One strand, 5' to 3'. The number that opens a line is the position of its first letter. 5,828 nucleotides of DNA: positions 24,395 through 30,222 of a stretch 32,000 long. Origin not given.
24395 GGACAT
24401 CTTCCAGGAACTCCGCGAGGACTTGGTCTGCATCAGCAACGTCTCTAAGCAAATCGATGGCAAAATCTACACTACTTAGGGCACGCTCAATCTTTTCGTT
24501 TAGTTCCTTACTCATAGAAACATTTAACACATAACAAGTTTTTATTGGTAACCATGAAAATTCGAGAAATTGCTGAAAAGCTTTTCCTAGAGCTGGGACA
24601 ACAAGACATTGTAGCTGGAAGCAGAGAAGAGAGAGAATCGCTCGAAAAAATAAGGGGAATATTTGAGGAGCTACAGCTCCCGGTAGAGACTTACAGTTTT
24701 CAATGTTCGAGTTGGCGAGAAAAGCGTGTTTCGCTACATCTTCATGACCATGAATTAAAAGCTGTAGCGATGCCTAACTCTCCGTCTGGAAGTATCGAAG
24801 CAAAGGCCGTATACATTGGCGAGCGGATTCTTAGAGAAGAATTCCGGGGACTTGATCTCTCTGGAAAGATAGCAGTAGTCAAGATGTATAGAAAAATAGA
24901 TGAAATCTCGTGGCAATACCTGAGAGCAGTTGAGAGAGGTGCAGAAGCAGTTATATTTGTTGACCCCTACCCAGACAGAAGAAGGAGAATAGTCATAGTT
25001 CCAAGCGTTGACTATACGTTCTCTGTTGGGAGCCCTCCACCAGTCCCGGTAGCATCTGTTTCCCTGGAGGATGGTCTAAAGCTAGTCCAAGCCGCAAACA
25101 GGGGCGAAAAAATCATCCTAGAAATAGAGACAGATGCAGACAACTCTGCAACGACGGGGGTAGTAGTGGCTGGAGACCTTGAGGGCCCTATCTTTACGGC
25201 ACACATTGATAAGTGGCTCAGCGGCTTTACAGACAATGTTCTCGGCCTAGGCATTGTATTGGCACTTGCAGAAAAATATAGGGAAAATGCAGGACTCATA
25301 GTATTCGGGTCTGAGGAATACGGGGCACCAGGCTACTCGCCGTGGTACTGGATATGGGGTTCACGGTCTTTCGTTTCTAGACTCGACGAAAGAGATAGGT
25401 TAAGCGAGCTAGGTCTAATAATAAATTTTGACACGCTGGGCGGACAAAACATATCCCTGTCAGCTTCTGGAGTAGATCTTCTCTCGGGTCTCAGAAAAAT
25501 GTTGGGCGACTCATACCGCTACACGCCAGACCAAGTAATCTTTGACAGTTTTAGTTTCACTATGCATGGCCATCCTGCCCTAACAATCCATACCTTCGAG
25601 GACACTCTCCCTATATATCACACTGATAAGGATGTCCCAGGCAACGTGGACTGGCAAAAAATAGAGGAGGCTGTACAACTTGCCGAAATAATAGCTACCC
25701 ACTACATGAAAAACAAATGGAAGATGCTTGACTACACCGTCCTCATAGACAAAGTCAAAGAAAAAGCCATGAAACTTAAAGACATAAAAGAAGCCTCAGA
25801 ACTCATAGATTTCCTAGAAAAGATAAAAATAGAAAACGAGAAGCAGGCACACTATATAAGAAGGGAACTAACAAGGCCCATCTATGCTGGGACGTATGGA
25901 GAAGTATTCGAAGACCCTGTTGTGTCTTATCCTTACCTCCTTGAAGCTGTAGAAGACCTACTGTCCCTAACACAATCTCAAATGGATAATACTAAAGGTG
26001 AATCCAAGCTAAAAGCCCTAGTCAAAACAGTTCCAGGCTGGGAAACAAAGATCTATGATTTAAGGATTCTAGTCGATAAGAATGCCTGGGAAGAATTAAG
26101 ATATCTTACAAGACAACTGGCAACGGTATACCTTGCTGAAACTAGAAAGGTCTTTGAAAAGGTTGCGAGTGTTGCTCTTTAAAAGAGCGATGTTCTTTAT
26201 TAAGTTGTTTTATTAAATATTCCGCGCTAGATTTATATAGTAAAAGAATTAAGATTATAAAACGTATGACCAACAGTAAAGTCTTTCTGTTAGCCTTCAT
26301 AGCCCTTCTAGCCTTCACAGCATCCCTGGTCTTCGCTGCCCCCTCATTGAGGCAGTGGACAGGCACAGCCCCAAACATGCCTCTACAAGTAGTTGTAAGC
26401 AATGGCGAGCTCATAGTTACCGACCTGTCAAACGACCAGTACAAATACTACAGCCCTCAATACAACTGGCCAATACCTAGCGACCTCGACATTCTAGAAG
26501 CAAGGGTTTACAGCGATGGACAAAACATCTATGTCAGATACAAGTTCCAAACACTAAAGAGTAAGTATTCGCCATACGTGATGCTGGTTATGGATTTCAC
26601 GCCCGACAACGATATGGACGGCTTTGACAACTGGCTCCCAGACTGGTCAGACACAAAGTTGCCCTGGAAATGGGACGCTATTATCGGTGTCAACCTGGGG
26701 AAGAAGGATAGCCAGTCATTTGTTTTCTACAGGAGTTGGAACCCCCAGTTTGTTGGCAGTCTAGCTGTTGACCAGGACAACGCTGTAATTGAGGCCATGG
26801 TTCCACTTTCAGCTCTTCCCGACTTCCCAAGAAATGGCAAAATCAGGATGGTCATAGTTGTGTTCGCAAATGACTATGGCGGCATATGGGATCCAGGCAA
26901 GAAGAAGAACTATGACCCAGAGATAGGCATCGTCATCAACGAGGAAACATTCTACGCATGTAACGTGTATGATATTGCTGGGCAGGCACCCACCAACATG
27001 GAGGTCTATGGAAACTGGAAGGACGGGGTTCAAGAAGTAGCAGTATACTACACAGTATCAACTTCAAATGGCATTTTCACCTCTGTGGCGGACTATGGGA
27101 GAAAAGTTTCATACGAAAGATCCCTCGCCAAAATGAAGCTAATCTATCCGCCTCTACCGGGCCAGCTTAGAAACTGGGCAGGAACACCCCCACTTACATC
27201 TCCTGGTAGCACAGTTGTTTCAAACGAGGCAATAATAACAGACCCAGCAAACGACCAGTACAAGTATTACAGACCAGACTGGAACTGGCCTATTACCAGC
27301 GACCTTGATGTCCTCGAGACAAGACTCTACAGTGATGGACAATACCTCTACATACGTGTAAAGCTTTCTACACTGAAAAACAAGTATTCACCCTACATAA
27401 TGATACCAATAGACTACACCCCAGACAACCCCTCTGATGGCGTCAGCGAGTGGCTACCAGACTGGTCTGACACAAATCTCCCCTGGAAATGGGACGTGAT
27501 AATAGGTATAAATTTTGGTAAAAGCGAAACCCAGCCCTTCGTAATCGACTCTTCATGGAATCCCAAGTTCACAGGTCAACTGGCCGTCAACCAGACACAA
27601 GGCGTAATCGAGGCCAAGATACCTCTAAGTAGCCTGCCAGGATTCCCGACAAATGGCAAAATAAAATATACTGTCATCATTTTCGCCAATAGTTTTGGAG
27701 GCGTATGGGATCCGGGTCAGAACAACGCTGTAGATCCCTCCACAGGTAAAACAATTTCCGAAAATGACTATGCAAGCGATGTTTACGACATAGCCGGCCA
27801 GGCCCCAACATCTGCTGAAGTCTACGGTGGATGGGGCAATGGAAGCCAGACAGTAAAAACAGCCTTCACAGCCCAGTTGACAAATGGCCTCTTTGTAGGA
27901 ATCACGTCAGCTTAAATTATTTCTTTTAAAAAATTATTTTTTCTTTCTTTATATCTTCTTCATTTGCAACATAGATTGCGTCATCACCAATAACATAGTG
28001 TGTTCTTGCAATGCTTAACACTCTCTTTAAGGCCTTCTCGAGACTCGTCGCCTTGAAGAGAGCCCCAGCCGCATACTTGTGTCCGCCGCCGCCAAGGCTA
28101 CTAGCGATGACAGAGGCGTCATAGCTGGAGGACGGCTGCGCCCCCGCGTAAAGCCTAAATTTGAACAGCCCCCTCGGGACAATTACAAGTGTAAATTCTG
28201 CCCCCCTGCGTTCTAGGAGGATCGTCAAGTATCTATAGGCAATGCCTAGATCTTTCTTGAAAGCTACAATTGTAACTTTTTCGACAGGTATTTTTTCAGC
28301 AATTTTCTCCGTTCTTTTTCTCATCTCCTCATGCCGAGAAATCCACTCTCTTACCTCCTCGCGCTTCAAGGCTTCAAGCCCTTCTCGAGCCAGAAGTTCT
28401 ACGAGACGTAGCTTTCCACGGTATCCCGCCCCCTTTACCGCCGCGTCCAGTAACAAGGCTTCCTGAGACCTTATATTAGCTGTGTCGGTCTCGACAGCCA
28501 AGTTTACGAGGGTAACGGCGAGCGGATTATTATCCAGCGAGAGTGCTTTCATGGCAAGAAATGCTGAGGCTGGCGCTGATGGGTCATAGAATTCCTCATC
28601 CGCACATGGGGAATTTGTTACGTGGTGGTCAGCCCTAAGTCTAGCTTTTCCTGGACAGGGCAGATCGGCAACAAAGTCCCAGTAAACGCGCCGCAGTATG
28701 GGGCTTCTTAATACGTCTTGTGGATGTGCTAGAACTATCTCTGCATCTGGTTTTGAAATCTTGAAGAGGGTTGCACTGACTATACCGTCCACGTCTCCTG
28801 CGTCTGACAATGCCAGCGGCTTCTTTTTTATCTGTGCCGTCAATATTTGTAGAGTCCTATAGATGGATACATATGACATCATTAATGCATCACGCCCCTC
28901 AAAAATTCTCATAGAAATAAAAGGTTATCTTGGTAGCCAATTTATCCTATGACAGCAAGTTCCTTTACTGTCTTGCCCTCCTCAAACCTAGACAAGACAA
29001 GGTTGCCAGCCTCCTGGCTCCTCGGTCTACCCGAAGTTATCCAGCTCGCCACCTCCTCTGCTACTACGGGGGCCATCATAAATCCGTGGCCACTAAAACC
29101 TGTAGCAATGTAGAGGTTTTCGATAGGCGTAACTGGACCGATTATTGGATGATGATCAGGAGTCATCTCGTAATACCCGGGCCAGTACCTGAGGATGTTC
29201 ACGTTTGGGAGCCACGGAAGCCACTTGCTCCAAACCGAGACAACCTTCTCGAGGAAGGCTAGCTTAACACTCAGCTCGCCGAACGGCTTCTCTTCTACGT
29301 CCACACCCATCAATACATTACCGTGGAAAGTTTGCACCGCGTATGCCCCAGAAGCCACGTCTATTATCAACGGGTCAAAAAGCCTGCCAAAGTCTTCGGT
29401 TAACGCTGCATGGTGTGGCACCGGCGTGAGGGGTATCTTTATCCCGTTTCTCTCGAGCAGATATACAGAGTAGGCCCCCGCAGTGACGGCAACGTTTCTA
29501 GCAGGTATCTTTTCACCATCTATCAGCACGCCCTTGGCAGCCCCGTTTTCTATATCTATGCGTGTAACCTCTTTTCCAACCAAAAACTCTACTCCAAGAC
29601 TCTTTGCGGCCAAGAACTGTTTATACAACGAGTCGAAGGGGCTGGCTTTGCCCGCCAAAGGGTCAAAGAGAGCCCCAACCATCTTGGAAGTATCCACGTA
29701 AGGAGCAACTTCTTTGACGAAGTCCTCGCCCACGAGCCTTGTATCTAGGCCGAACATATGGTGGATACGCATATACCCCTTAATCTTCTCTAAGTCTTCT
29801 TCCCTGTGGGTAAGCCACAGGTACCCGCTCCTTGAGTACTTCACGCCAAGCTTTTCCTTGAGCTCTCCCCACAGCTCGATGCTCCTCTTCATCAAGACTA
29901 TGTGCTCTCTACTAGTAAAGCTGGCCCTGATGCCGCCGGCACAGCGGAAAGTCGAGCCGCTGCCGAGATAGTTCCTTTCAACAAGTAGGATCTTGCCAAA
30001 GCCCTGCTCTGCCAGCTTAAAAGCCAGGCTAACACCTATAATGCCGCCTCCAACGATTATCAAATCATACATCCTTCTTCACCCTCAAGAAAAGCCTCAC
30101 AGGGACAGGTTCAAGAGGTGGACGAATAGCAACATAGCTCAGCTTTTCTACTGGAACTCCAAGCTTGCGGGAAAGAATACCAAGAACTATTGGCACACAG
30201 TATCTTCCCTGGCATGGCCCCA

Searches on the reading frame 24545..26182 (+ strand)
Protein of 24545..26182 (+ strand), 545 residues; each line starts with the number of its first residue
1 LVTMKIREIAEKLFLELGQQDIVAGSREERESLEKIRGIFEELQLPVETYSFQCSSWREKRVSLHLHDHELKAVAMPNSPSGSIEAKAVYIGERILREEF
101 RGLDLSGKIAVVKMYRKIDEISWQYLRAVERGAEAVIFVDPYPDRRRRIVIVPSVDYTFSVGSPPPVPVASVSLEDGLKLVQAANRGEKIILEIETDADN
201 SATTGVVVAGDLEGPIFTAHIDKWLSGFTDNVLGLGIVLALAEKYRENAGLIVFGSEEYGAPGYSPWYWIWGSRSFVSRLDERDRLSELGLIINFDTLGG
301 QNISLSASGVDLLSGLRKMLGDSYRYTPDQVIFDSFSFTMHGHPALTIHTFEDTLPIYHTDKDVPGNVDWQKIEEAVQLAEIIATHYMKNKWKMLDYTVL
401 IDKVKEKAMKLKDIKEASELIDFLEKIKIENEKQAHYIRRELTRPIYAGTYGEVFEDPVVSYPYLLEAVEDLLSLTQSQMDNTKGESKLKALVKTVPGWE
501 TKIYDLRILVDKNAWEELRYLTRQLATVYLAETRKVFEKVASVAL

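Call 9: search_protein_families(library=pfam, proteins=[window:24545-26182:+], max_evalue=0.001)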
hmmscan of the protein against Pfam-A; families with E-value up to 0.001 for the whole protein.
window:24545-26182:+ (545 aa): 2 families
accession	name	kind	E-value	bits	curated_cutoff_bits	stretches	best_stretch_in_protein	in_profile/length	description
PF04389.22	Peptidase_M28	-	3.7e-09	37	21.3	1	216-378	16-187/193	Peptidase family M28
PF02225.27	PA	-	0.00073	20.1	23.9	0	100-180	23-95/95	PA domain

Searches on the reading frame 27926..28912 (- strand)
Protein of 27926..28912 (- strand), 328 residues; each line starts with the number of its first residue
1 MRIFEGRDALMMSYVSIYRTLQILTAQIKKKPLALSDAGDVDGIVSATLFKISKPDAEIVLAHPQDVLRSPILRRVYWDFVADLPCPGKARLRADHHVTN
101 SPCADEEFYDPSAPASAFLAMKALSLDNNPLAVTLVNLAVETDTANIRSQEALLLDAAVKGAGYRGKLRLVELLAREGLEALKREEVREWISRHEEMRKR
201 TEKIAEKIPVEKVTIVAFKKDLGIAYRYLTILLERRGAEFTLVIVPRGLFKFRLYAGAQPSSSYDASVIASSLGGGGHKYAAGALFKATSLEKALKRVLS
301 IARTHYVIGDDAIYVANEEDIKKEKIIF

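Call 9: search_protein_families(library=pfam, proteins=[window:27926-28912:-], max_evalue=0.001)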
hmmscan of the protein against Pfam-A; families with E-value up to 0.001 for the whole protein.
window:27926-28912:- (328 aa): 1 family
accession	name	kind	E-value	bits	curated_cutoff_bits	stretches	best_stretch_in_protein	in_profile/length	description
PF02272.25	DHHA1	-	1.1e-05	26.2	25.9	1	228-301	21-99/102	DHHA1 domain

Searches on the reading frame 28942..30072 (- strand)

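Call 11: search_protein_families(library=pfam, proteins=[window:28942-30072:-], max_evalue=0.01)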
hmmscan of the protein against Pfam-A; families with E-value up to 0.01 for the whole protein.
window:28942-30072:- (376 aa): 9 families
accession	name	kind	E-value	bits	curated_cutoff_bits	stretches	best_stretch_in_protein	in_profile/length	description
PF01266.30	DAO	-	2.6e-62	211.9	27.9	1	3-344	1-353/353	FAD dependent oxidoreductase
PF00890.30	FAD_binding_2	-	2.3e-06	27.5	20.4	1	3-55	1-52/414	FAD binding domain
PF07992.20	Pyr_redox_2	-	5.6e-06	26.4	26.1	0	2-35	1-35/291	Pyridine nucleotide-disulphide oxidoreductase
PF13450.12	NAD_binding_8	-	0.00032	21.4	21.9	1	6-34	1-28/68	NAD(P)-binding Rossmann-like domain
PF13454.12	NAD_binding_9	-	0.00069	20.1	21.8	0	5-43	1-42/155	FAD-NAD(P)-binding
PF01593.30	Amino_oxidase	-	0.00079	19.2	19.8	1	149-220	206-272/443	Flavin containing amine oxidoreductase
PF03486.20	HI0933_like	-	0.0032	17.4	50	0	3-55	2-53/244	HI0933-like protein Rossmann domain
PF13738.12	Pyr_redox_3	-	0.004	16.9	30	0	5-37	1-33/305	Pyridine nucleotide-disulphide oxidoreductase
PF00070.33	Pyr_redox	-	0.0058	17.6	22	0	4-33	2-30/82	Pyridine nucleotide-disulphide oxidoreductase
